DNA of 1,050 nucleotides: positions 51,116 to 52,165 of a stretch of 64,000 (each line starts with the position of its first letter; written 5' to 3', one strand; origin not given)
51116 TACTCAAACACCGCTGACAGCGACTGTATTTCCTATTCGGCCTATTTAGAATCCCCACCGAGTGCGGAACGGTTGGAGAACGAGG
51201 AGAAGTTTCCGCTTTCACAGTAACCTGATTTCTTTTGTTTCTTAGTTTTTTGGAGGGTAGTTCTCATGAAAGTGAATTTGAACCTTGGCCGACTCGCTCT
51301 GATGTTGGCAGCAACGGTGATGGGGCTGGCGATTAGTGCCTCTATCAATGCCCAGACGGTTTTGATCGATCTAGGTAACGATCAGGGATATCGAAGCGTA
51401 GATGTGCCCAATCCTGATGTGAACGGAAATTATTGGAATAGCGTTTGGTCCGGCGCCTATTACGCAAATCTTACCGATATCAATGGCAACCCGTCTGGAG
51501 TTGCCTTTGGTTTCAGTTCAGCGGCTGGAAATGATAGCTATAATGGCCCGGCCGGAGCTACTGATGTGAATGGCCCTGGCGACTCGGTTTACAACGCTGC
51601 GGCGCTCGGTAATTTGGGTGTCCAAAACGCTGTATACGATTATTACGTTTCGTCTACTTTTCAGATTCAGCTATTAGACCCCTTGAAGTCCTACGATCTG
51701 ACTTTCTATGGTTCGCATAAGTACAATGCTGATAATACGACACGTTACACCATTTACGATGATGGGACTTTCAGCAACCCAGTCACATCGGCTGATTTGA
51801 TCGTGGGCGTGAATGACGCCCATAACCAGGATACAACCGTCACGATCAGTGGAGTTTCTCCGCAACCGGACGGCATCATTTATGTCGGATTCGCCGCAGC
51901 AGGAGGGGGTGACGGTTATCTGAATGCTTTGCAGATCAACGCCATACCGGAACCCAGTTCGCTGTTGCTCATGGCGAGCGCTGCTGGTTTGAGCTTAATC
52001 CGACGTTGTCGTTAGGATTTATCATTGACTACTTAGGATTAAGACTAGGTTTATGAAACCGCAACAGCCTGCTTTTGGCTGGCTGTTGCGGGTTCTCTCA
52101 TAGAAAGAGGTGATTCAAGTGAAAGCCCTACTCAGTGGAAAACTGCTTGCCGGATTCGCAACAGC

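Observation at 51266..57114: Paralogous PEP-CTERM protein family sharing a novel ~200-aa N-domain, with modular additions (dockerin-like repeats; GH-like catalytic domain)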

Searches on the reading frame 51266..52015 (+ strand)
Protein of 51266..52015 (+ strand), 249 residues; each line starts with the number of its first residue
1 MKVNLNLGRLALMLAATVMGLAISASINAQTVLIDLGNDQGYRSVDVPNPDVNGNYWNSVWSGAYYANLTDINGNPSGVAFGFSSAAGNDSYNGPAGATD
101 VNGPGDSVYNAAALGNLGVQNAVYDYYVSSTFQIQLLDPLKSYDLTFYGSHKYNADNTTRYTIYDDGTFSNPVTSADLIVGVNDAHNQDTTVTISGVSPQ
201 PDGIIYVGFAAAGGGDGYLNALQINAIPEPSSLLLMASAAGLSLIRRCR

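Call 3: search_protein_families(library=pfam, proteins=[window:51266-52015:+], max_evalue=0.1)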
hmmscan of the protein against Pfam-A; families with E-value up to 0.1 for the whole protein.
window:51266-52015:+ (249 aa): 1 family
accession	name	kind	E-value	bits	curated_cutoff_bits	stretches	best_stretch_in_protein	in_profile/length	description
PF07589.16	PEP-CTERM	-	0.0029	18.1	20.7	1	226-247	1-24/24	PEP-CTERM motif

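Call 4: search_protein_families(library=ncbifam, proteins=[window:51266-52015:+], max_evalue=0.1)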
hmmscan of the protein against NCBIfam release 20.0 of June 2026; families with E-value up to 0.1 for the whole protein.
window:51266-52015:+ (249 aa): 3 families
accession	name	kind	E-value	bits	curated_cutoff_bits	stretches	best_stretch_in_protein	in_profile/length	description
TIGR02595.1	PEP_CTERM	domain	0.00018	22.1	16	1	227-249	1-23/24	PEP-CTERM sorting domain-containing protein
NF038129.1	PEP_NF038129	equivalog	0.0071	16.2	65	1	165-247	117-192/194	NF038129 family PEP-CTERM protein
NF038120.1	PEP_CTERM_QFxxD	subfamily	0.063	13.1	80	0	221-247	187-212/215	NF038120 family PEP-CTERM protein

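Call 11: find_homologous_proteins(query=window:51266-52015:+)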
Query window:51266-52015:+ (249 aa): 332 proteins with E <= 0.001 among 4577 candidates; the best 120 are listed.
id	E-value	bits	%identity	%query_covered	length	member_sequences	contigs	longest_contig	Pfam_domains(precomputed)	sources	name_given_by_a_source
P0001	1.5e-154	530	98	100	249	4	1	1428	-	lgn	-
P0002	1.6e-93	330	63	93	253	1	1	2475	-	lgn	-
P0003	3.1e-91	323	65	90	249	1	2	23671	-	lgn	-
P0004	1.8e-90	320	68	82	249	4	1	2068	-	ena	-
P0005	5.0e-90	319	66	88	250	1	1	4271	PF07589.17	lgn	-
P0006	5.5e-90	319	61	100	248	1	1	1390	PF07589.17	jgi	jgi:hypothetical protein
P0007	1.1e-89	318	60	100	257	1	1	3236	-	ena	-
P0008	4.7e-89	316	61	93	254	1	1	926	PF07589.17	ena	-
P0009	5.1e-89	316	59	99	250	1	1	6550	-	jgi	jgi:hypothetical protein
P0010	5.1e-89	316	60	100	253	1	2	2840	-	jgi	jgi:hypothetical protein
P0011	7.5e-89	315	60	97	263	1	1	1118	PF07589.17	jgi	jgi:hypothetical protein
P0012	1.4e-88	314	59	100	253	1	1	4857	-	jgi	jgi:PEP-CTERM motif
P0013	1.4e-88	314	61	100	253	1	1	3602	-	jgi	jgi:PEP-CTERM motif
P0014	6.0e-88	312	63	94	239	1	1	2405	PF07589.17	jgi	jgi:hypothetical protein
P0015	1.3e-87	311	63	94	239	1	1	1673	-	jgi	-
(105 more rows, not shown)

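Call 14: search_solved_structures(query=A2, max_evalue=1)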
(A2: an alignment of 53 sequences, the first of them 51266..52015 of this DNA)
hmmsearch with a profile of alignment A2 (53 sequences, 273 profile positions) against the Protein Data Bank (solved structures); distinct sequences matched with E-value up to 1: 2.
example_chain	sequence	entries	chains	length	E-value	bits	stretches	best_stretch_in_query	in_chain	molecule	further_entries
9nqo_A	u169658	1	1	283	0.13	14.3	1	111-157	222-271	Galectin-3,Galectin-3,Galectin-3 in complex FN3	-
9ou6_A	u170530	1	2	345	0.63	12.1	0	60-131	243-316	SIS domain protein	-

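Call 22: find_related_loci(query=A2, collection=genome_contigs, flank=8000)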
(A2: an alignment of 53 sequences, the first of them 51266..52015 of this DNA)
Query A2 (249 aa) in genome_contigs; peptide patterns used: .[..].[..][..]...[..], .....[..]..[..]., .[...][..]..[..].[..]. (x = any residue, [..] = any of these).
150 stretches matched a pattern; 97 encode a relative of the query (tblastn E <= 1e-3); the best 80 are kept; 74 distinct loci.
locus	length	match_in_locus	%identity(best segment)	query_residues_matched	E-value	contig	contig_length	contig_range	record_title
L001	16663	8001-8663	66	8-229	9e-91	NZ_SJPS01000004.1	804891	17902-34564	Bythopirellula polymerisocia strain Pla144 Pla144_contig00004, whole genome shotgun sequence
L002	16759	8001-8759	56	1-249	1e-86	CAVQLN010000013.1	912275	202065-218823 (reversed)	MAG: uncultured Planctomycetota bacterium isolate MFD02840.bin.2.238 genome assembly, contig: contig_1737, whole genome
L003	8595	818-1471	60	7-224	2e-85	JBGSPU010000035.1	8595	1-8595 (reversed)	MAG: Bythopirellula sp. isolate JTS-AC311 k141_3463423, whole genome shotgun sequence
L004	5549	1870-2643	53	1-249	2e-84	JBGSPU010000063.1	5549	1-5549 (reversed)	MAG: Bythopirellula sp. isolate JTS-AC311 k141_1026773, whole genome shotgun sequence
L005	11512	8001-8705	59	1-241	2e-84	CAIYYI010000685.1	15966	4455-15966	MAG: uncultured Verrucomicrobia bacterium isolate Loclat_bin-16082 genome assembly, contig: bin-16082:685/709, whole gen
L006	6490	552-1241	58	1-236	1e-83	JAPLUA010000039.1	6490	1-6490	MAG: Verrucomicrobia bacterium isolate LacPavin_0818_WC55_MAG_63_9 LacPavin_0818_WC55_scaffold_250530, whole genome shot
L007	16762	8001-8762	55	1-249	2e-82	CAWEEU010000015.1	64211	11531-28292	MAG: uncultured Planctomycetota bacterium isolate MFD04944.bin.2.70 genome assembly, contig: contig_57693, whole genome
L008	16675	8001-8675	60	9-231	2e-82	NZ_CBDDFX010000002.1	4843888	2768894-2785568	MAG: Aeoliella sp. isolate b2ef280b-401d-4d99-a43b-96afde1bdd21 contig_2, whole genome shotgun sequence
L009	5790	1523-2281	57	1-249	2e-80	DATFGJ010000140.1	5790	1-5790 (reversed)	MAG TPA_asm: Lacipirellulaceae bacterium isolate SMAG_U8659 k141_1035838, whole genome shotgun sequence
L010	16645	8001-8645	56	33-249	2e-79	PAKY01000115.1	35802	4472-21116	MAG: Phycisphaerae bacterium isolate SAT56 MHASMcontig_1592218, whole genome shotgun sequence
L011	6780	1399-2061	58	5-227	1e-77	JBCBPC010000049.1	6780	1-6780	MAG: Planctomycetota bacterium isolate J06633_21 NODE_49_length_6780_cov_9.463225, whole genome shotgun sequence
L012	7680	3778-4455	55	21-249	2e-76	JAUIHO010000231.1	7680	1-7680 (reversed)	MAG: Phycisphaerae bacterium isolate Co_bin.211 NODE_53915_length_7680_cov_1.010724, whole genome shotgun sequence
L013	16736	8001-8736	89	1-245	6e-107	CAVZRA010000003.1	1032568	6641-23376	MAG: uncultured bacterium isolate MFD05684.bin.2.41 genome assembly, contig: contig_16125, whole genome shotgun sequence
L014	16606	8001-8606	59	29-232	3e-72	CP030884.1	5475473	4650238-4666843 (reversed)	MAG: Planctomycetaceae bacterium isolate ECT2AJA-110-A chromosome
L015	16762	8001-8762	54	1-249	4e-72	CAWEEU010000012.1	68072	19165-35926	MAG: uncultured Planctomycetota bacterium isolate MFD04944.bin.2.70 genome assembly, contig: contig_45455, whole genome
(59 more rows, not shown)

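Call 23: predict_structure(alignment_id=A2)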
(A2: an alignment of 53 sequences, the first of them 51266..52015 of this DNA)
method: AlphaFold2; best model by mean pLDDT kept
length: 249 residues; sequences in the alignment: 53
mean_pLDDT: 90.4   pTM: 0.84
mean pLDDT of the five models: 90.4, 89.1, 89.1, 88.9, 88.0
residues with pLDDT >= 90: 182; 70-90: 45; 50-70: 21; < 50: 1
segments of 3 or more residues with pLDDT < 50: none
pLDDT, mean of each block of 10 residues (from residue 1): 68 77 67 94 93 97 96 97 95 82 88 98 96 97 97 97 98 98 97 98 98 97 89 70 77
secondary structure, 60 per line:
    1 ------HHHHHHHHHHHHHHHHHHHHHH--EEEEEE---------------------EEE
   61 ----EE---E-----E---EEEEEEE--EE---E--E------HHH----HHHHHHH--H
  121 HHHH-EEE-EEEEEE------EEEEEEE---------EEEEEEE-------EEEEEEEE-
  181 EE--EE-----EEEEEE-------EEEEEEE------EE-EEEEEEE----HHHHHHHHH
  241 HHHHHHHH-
elements in order: H7-28 E31-36 E58-60 E80-86 H111-117 H120-124 E126-128 E130-135 E142-148 E158-164 E172-179 E192-197 E205-211 E221-227 H232-248

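Call 29: fold_search(model_id=the predicted structure, library=pdb)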
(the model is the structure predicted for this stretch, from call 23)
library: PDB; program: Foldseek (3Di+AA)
matches with E <= 10: 1543; with E <= 0.001: 8
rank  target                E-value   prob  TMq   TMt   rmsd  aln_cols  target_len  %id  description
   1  5l9u_L                6.0e-04  1.00  0.32  0.42   6.8       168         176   12  Model of human Anaphase-promoting complex/Cyclosome (APC/C-CDH1) with a cross linked Ubiquitin variant-substrate-UBE2C (released 2016-09-14)
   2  8xmz_A                6.7e-04  1.00  0.30  0.50   3.8       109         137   15  Crystal structure of a novel porphyran-binding carbohydrate binding module (released 2024-01-17)
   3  1jhj                  8.0e-04  1.00  0.31  0.45   6.6       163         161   12  Crystal structure of the APC10/Doc1 subunit of the human anaphase-promoting complex (released 2001-10-24)
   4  9no3_A                8.4e-04  0.63  0.20  0.12  14.9       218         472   13  The bifunctional arabinofuranosidase/xylosidase from metagenome of Pseudacanthotermes militaris. (released 2025-10-08)
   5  5khr_L                8.9e-04  1.00  0.32  0.43   4.4       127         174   12  Model of human Anaphase-promoting complex/Cyclosome complex (APC15 deletion mutant) in complex with the E2 UBE2C/UBCH1 (released 2016-08-24)
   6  6q6g_L                8.9e-04  1.00  0.28  0.37   4.7       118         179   10  Cryo-EM structure of the APC/C-Cdc20-Cdk2-cyclinA2-Cks2 complex, the D1 box class (released 2019-09-11)
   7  5l9t_L                9.4e-04  1.00  0.31  0.42   7.6       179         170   13  Model of human Anaphase-promoting complex/Cyclosome (APC/C-CDH1) with E2 UBE2S poised for polyubiquitination where UBE (released 2016-10-26)
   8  9gaw_L                1.0e-03  1.00  0.27  0.35   6.9       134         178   13  High-resolution structure of the Anaphase-promoting complex/cyclosome (APC/C) bound to co-activator Cdh1 (released 2024-08-14)
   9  9no3_B                1.3e-03  0.99  0.22  0.13   5.9       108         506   18  The bifunctional arabinofuranosidase/xylosidase from metagenome of Pseudacanthotermes militaris. (released 2025-10-08)
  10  9no3_D                1.6e-03  0.99  0.22  0.13   5.9       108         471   18  The bifunctional arabinofuranosidase/xylosidase from metagenome of Pseudacanthotermes militaris. (released 2025-10-08)
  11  5g04_L                1.9e-03  1.00  0.31  0.40   4.8       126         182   13  Structure of the human APC-Cdc20-Hsl1 complex (released 2016-05-25)
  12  8tar_L                2.0e-03  1.00  0.29  0.38   5.2       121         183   14  APC/C-CDH1-UBE2C-Ubiquitin-CyclinB-NTD (released 2023-09-27)
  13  4ui9_L                2.0e-03  1.00  0.33  0.42   6.5       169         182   13  Atomic structure of the human Anaphase-Promoting Complex (released 2015-06-17)
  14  1gmm                  2.3e-03  1.00  0.26  0.45   5.0       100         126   11  Carbohydrate binding module CBM6 from xylanase U Clostridium thermocellum (released 2001-11-28)
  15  2w1w_A                2.9e-03  1.00  0.28  0.47   4.3       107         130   20  Native structure of a family 35 carbohydrate binding module from Clostridium thermocellum (released 2009-01-20)
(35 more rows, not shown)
